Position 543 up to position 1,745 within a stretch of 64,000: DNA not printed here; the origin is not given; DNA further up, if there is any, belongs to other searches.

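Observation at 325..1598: Radical SAM enzyme translationally coupled to a protein with a Cys/Ser/Gly-rich C-terminal tail, between pnuC and nrtR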

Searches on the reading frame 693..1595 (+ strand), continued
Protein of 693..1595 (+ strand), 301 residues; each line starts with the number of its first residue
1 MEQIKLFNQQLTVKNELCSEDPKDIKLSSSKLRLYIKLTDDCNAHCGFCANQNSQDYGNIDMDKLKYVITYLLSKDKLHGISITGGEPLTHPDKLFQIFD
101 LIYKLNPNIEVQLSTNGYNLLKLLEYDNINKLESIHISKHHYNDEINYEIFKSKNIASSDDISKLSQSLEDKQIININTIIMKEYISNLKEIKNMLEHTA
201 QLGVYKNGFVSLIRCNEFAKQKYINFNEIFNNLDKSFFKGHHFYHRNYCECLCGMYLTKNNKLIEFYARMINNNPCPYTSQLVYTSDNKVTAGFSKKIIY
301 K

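Call 15: find_related_loci(query=A2, collection=genome_contigs, flank=8000)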
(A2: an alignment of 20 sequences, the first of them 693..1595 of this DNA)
Query A2 (301 aa) in genome_contigs; peptide patterns used: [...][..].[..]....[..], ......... (x = any residue, [..] = any of these).
96 stretches matched a pattern; 66 encode a relative of the query (tblastn E <= 1e-3); 64 distinct loci.
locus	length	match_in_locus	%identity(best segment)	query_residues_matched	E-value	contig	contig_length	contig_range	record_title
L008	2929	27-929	65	1-301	2e-141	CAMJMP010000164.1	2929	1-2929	MAG: uncultured Tenericutes bacterium isolate SRR12081299_bin.26_metaWRAP_v1.3_MAG genome assembly, contig: ERZ12289776.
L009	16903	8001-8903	61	1-301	6e-130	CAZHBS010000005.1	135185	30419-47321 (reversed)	MAG TPA_asm: uncultured Muribaculaceae bacterium isolate SRP287540_co1_193 genome assembly, contig: NODE_52_length_13518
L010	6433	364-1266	62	1-301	3e-127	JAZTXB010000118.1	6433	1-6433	MAG: Bacilli bacterium isolate T1900045331_YK20190020.MAGScoT_cleanbin_000028 SGB_6528_k141_1668567, whole genome shotgu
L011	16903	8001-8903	61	1-301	6e-127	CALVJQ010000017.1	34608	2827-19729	MAG: uncultured Bacilli bacterium isolate BRZ_KK__bin32 genome assembly, contig: BRZ_KK__NODE_1947_length_34608_cov_7.94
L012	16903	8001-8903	60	1-301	2e-125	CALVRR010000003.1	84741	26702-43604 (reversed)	MAG: uncultured Bacilli bacterium isolate BRZ_NH__bin11 genome assembly, contig: BRZ_NH__NODE_230_length_84741_cov_12.75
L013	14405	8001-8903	57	1-301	1e-123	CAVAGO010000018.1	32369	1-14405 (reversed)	bacterium isolate H07602-L1_cleanbin_000025 genome assembly, contig: Spades_H07602-L1_contig_669, whole genome shotgun s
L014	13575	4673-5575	58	1-301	2e-121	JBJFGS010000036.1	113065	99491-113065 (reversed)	MAG: Candidatus Coprovivens sp. isolate PUUB45_bin.013 NODE_52_length_113065_cov_21.094284, whole genome shotgun sequenc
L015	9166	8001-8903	57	1-301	7e-121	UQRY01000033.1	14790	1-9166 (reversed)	uncultured Tenericutes bacterium isolate UMGS592 genome assembly, contig: NODE_2343_length_14790_cov_9.927316, whole gen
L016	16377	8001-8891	59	1-297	1e-119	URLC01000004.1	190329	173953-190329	uncultured Tenericutes bacterium isolate UMGS1110 genome assembly, contig: NODE_7_length_190329_cov_9.21999, whole genom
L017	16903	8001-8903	58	1-301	7e-119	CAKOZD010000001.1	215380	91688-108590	MAG: uncultured Bacilli bacterium isolate REFINED_METABAT215_TOP10_CONTIGS_1500_ASSEMBLY_K77_MERGED__Hadza_MoBio_hadza-A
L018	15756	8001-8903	60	1-301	4e-118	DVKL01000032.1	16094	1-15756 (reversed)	MAG TPA_asm: Candidatus Faecimonas intestinavium isolate USAMLcec2-12447 USAMLcec2__C59257_L16094_SRR5280393, whole geno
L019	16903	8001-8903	59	1-301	8e-118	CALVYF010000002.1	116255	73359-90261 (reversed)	MAG: uncultured Bacilli bacterium isolate BRZ_SL__bin34 genome assembly, contig: BRZ_SL__NODE_163_length_116255_cov_9.41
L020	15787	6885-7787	58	1-301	6e-117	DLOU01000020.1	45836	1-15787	MAG TPA_asm: Bacillales bacterium UBA7476 UBA7476_contig_211, whole genome shotgun sequence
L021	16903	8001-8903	55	1-301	3e-114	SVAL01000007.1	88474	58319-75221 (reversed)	MAG: Bacillota bacterium isolate SIG201 NODE_1302_length_88474_cov_6.831098, whole genome shotgun sequence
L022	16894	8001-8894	56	6-300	2e-112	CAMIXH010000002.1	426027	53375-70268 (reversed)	MAG: uncultured Tenericutes bacterium isolate SRR12081296_bin.39_metaWRAP_v1.3_MAG genome assembly, contig: ERZ12289772.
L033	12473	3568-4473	29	1-299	2e-47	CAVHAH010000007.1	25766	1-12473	bacterium isolate H07634-L1_cleanbin_000068 genome assembly, contig: Spades_H07634-L1_contig_1356, whole genome shotgun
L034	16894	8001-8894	33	1-300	2e-47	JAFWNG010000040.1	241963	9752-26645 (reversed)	MAG: Solobacterium sp. isolate RGIG5894 Sheep_Jejunum-5__c166589, whole genome shotgun sequence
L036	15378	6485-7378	29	2-296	1e-45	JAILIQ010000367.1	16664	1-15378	MAG: Lachnospiraceae bacterium isolate RUI154 k141_10483758_flag=1_multi=7.0000_len=16664, whole genome shotgun sequence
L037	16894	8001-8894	28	4-299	2e-45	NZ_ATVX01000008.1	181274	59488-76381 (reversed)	Butyrivibrio sp. VCB2006 G613DRAFT_scaffold00008.8_C, whole genome shotgun sequence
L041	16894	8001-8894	26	6-301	5e-44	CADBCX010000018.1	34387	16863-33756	MAG: uncultured Clostridiales bacterium isolate RUG13860 genome assembly, contig: RUG13860_asm_18, whole genome shotgun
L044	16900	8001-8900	29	4-300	3e-40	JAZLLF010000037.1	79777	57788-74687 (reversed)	MAG: Saccharofermentans sp. isolate T1900044958_TA20190014.MAGScoT_cleanbin_000016 SGB_3881_k141_526575, whole genome sh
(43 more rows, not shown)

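Call 18: predict_structure(alignment_id=A2)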
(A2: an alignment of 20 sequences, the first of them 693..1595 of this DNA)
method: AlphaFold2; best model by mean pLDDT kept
length: 301 residues; sequences in the alignment: 20
mean_pLDDT: 85.8   pTM: 0.86
mean pLDDT of the five models: 85.8, 85.1, 83.4, 83.2, 81.6
residues with pLDDT >= 90: 164; 70-90: 102; 50-70: 26; < 50: 9
segments of 3 or more residues with pLDDT < 50: 50-52, 243-247
pLDDT, mean of each block of 10 residues (from residue 1): 92 78 77 89 72 58 96 96 89 95 97 94 95 94 94 92 95 90 90 96 93 78 81 83 49 88 89 73 85 80 83
secondary structure, 60 per line:
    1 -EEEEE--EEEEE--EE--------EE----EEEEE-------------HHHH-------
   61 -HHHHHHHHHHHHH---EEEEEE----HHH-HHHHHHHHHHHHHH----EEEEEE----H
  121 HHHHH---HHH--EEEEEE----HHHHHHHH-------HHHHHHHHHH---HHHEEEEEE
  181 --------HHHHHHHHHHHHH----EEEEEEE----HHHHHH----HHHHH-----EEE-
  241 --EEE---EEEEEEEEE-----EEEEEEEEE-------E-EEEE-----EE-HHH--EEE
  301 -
elements in order: E2-6 E9-13 E32-36 H50-53 H62-74 E78-83 H92-105 E110-115 H120-125 E134-139 H144-151 H159-168 E175-180 H189-201 E206-212 H217-222 H227-231 E237-239 E243-245 E249-257 E263-271 E281-284 E298-300

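Call 24: fold_search(model_id=the predicted structure, library=pdb)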
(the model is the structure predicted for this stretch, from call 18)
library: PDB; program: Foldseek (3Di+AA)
matches with E <= 10: 1318; with E <= 0.001: 111
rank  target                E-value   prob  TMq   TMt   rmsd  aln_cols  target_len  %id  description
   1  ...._B                8.2e-10  1.00  0.65  0.60   4.9       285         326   20  Structure of the MoaA Arg17/266/268/Ala triple mutant (released 2006-05-09)
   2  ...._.                2.2e-09  1.00  0.65  0.60   5.1       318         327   19  Structure of the MoaA Arg17/266/268/Ala triple mutant (released 2006-05-09)
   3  9dfn                  3.7e-09  1.00  0.60  0.63   5.1       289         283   18  X-ray crystal structure of the second viperin-like enzyme from Trichoderma virens with bound CTP and SAM (released 2025-02-19)
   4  9dgw_C                3.9e-09  1.00  0.47  0.51   3.3       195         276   18  X-ray crystal structure of the Viperin-like enzyme from T. virens with bound CTP and SAM (released 2025-02-12)
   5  6q2p_B                5.5e-09  1.00  0.53  0.55   3.6       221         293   21  Crystal structure of mouse viperin bound to cytidine triphosphate and S-adenosylhomocysteine (released 2020-01-22)
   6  5vsl_B                7.7e-09  1.00  0.51  0.59   3.8       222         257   21  Crystal structure of viperin with bound [4Fe-4S] cluster and S-adenosylhomocysteine (SAH) (released 2017-06-14)
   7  6q2p_A                1.2e-08  1.00  0.52  0.54   3.7       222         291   21  Crystal structure of mouse viperin bound to cytidine triphosphate and S-adenosylhomocysteine (released 2020-01-22)
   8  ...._B                1.3e-08  1.00  0.65  0.61   5.2       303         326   18  Structure of the S-adenosylmethionine dependent Enzyme MoaA (released 2004-08-31)
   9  9dgw_B                1.4e-08  1.00  0.52  0.55   3.6       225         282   18  X-ray crystal structure of the Viperin-like enzyme from T. virens with bound CTP and SAM (released 2025-02-12)
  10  5vsm_A                1.7e-08  1.00  0.52  0.60   3.5       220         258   21  Crystal structure of viperin with bound [4Fe-4S] cluster, 5'-deoxyadenosine, and L-methionine (released 2017-06-14)
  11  6q2q_A                1.7e-08  1.00  0.53  0.55   3.7       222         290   20  Crystal structure of mouse viperin bound to uridine triphosphate and S-adenosylhomocysteine (released 2020-01-22)
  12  9dfw_C                2.2e-08  1.00  0.52  0.55   3.6       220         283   17  X-ray crystal structure of an engineered Viperin-like enzyme from T. virens with bound CTP and SAM (released 2025-02-12)
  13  5vsl_A                2.5e-08  1.00  0.54  0.61   3.5       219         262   21  Crystal structure of viperin with bound [4Fe-4S] cluster and S-adenosylhomocysteine (SAH) (released 2017-06-14)
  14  9dfw_B                2.5e-08  1.00  0.52  0.54   3.8       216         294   18  X-ray crystal structure of an engineered Viperin-like enzyme from T. virens with bound CTP and SAM (released 2025-02-12)
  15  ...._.                2.6e-08  1.00  0.65  0.60   5.4       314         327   18  Structure of the S-adenosylmethionine dependent Enzyme MoaA (released 2004-08-31)
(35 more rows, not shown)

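Call 25: search_protein_families(library=pfam, proteins=[L044:7028-7963:+, L044:6751-7023:+, L034:7711-7995:+, L034:8905-9408:+, L044:7974-8927:+, L034:8001-8915:+, L004:3372-3863:+, L004:4621-4998:+], max_evalue=0.1)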
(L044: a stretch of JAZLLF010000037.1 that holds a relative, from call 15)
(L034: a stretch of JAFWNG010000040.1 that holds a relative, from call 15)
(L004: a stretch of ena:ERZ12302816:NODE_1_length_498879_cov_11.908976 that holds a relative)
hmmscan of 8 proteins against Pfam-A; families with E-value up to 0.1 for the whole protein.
L044:7028-7963:+ (312 aa): 2 families
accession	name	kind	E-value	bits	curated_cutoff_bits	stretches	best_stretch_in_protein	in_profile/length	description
PF22348.1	ColA_N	-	0.00067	19.8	27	1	208-239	6-36/47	Colicin-A N-terminal domain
PF13855.12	LRR_8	-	0.083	13.1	27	0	38-81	8-52/61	Leucine rich repeat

L044:6751-7023:+ (91 aa): 0 families

L034:7711-7995:+ (95 aa): 0 families

L034:8905-9408:+ (168 aa): 2 families
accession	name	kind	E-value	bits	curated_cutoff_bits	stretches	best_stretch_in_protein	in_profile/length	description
PF01467.32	CTP_transf_like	-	5.4e-07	30.3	21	1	8-74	1-61/133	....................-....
PF08218.17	Citrate_ly_lig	-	7.1e-05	23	20.9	1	15-53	10-46/182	Citrate lyase ligase C-terminal domain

L044:7974-8927:+ (318 aa): 2 families
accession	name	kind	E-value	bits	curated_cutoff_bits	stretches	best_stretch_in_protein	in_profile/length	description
PF04055.27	Radical_SAM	-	8.9e-16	58.9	29.5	1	45-192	2-152/166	Radical SAM superfamily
PF13353.11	Fer4_12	-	4.8e-07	30.6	22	1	50-148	15-114/137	4Fe-4S single cluster domain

L034:8001-8915:+ (305 aa): 2 families
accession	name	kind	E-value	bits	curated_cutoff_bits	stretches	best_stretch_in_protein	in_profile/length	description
PF04055.27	Radical_SAM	-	9.1e-11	42.6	29.5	1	36-167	1-135/166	Radical SAM superfamily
PF13353.11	Fer4_12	-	3.6e-05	24.5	22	1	41-127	14-103/137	4Fe-4S single cluster domain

L004:3372-3863:+ (164 aa): 4 families
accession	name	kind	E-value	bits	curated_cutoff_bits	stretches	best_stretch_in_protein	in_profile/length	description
PF01467.32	CTP_transf_like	-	2.9e-07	31.2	21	1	8-151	1-131/133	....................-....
PF08218.17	Citrate_ly_lig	-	7.4e-05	22.9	20.9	1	15-70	10-61/182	Citrate lyase ligase C-terminal domain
PF01747.23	ATP-sulfurylase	-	0.017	15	24.3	0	15-75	30-82/212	ATP-sulfurylase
PF05636.17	HIGH_NTase1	-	0.028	14.2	27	1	14-39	11-36/402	HIGH Nucleotidyl Transferase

L004:4621-4998:+ (126 aa): 2 families
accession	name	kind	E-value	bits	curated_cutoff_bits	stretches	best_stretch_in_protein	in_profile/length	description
PF07319.16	DnaI_N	-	0.0017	19.4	24.1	1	16-45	41-70/94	Primosomal protein DnaI N-terminus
PF06854.16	Phage_Gp15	-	0.017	15.5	23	1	14-87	5-77/170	Bacteriophage Gp15 protein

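Call 33: search_solved_structures(query=A2, max_evalue=0.001, show_alignments=3)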
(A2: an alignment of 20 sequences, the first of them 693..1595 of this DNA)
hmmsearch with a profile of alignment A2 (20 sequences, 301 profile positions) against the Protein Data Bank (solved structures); distinct sequences matched with E-value up to 0.001: 17.
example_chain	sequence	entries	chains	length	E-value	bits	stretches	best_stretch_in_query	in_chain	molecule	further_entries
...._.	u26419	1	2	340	3e-07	33.2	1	26-204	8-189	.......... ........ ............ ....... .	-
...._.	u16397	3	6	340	3.2e-07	33.1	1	27-204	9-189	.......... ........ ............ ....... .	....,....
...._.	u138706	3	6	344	4.5e-06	29.4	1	35-186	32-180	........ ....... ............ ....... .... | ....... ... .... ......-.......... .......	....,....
8ai6_A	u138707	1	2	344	4.7e-06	29.3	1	35-186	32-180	Putative peptide biosynthesis protein YydG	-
8ai1_A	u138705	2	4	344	5.3e-06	29.2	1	35-186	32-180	Putative peptide biosynthesis protein YydG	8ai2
9dfu_A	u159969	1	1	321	2.3e-05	27.1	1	35-187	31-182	Radical SAM core domain-containing protein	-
9dfn_A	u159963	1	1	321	4.1e-05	26.2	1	38-187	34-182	Radical SAM core domain-containing protein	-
9dfw_A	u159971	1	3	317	5.9e-05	25.7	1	37-183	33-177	Radical SAM core domain-containing protein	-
9dgw_A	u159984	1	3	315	6.1e-05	25.6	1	37-190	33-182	Radical SAM core domain-containing protein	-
6b4c_A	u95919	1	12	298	6.3e-05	25.6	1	38-190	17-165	Viperin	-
7n7i_A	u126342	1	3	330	6.4e-05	25.6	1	37-190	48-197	Viperin-like enzyme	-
7vob_C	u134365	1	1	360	7.2e-05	25.4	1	32-121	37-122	Cytosylglucuronate decarboxylase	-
7voc_C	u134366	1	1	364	7.3e-05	25.4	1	32-121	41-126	Cytosylglucuronate decarboxylase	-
6y1x_A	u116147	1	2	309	0.00027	23.6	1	26-213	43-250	Radical SAM domain protein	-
6q2p_A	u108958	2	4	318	0.00045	22.8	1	31-188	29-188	Radical S-adenosyl methionine domain-containing protein 2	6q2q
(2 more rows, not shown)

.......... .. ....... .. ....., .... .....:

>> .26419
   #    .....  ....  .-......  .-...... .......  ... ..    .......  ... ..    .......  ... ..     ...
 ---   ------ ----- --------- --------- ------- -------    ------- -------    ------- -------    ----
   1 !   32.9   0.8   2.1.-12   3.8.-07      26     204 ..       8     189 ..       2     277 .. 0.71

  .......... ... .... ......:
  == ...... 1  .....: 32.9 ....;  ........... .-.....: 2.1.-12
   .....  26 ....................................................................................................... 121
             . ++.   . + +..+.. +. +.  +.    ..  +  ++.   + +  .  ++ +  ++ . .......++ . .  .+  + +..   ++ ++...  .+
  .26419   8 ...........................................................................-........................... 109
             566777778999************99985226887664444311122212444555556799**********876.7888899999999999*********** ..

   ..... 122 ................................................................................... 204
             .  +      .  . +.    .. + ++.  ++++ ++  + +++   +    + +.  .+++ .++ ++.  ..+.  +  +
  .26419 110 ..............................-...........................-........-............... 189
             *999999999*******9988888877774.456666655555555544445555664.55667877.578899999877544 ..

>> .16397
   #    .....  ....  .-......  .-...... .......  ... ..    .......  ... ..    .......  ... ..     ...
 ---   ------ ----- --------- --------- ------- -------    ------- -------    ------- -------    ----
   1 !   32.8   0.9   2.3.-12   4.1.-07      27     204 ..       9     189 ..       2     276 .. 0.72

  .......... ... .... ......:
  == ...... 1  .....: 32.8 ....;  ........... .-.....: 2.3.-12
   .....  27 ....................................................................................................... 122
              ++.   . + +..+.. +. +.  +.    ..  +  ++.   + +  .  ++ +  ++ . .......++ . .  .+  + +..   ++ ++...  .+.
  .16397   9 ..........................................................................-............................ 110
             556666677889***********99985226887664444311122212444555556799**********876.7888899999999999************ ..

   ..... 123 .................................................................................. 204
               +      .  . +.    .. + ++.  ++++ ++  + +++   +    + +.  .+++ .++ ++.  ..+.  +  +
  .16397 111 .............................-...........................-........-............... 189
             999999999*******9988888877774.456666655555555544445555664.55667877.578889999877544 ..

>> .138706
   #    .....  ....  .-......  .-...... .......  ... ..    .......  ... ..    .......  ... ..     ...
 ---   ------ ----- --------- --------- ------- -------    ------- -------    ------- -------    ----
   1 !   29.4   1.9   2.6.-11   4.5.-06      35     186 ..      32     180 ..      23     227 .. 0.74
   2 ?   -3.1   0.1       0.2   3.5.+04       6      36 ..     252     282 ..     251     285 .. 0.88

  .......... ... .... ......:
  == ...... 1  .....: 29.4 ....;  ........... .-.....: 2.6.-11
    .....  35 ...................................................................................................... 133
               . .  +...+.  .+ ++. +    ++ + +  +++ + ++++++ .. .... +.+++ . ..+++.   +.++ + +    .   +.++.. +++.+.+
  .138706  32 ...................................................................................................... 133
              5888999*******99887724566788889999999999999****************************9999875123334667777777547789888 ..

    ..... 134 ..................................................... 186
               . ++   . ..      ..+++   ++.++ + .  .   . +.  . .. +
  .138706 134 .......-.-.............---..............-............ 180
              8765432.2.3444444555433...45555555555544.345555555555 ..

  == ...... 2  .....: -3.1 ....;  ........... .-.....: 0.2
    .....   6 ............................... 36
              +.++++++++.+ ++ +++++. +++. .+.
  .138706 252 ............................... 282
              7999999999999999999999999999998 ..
